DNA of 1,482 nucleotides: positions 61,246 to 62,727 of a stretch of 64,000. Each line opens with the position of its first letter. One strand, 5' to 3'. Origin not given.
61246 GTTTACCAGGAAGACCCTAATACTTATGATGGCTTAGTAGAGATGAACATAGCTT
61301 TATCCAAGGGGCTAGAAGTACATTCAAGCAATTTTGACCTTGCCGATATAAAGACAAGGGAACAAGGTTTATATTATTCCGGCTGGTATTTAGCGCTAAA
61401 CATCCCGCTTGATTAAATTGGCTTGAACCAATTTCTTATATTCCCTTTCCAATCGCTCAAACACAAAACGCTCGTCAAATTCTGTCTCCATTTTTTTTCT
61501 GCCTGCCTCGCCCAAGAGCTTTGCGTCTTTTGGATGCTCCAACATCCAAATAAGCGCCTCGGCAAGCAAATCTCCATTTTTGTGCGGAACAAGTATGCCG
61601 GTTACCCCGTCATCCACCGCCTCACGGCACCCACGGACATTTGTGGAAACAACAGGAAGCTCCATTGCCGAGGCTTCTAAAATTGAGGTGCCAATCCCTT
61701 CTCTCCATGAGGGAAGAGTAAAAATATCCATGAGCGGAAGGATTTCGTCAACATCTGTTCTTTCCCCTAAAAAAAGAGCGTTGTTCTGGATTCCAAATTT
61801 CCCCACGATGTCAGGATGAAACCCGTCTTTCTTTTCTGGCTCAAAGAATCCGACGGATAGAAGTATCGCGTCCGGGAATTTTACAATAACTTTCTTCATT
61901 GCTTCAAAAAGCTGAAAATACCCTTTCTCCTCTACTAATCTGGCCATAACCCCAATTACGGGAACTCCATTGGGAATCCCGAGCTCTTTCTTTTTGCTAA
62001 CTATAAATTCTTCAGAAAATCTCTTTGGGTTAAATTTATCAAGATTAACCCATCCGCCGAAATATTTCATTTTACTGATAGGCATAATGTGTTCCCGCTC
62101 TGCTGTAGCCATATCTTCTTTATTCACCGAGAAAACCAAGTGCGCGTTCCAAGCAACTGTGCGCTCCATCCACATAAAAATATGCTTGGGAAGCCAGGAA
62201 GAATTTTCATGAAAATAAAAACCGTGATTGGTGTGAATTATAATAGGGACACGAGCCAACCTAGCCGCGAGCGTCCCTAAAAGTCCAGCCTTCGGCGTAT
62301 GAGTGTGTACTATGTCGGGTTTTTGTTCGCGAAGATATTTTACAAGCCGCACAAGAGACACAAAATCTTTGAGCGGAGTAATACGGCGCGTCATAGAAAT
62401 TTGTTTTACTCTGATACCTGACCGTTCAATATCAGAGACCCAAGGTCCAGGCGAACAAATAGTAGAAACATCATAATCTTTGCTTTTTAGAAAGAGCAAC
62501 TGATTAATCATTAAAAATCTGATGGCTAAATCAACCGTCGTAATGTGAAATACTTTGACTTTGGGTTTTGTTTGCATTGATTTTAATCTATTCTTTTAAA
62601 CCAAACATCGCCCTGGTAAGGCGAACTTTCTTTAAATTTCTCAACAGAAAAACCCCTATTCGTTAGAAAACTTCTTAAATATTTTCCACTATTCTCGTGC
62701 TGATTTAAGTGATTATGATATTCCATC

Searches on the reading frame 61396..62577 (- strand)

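Call 84: search_protein_families(library=pfam, proteins=[window:61396-62577:-], max_evalue=0.0001)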
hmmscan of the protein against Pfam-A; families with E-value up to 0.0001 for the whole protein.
window:61396-62577:- (393 aa): 5 families
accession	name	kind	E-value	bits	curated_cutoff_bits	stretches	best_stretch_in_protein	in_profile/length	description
PF00534.26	Glycos_transf_1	-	1.7e-32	112.8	26.4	1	195-361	5-171/172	Glycosyl transferases group 1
PF13692.12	Glyco_trans_1_4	-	2.1e-27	96.6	27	1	206-347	2-141/142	Glycosyl transferases group 1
PF13579.12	Glyco_trans_4_4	-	1.1e-19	71.8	29.7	1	32-166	16-148/158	Glycosyl transferase 4-like domain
PF13477.12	Glyco_trans_4_2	-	4.5e-18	66.2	23.4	1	20-143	10-127/139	Glycosyl transferase 4-like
PF13439.12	Glyco_transf_4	-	4.1e-17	63.2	28.5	1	30-161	15-150/170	Glycosyltransferase Family 4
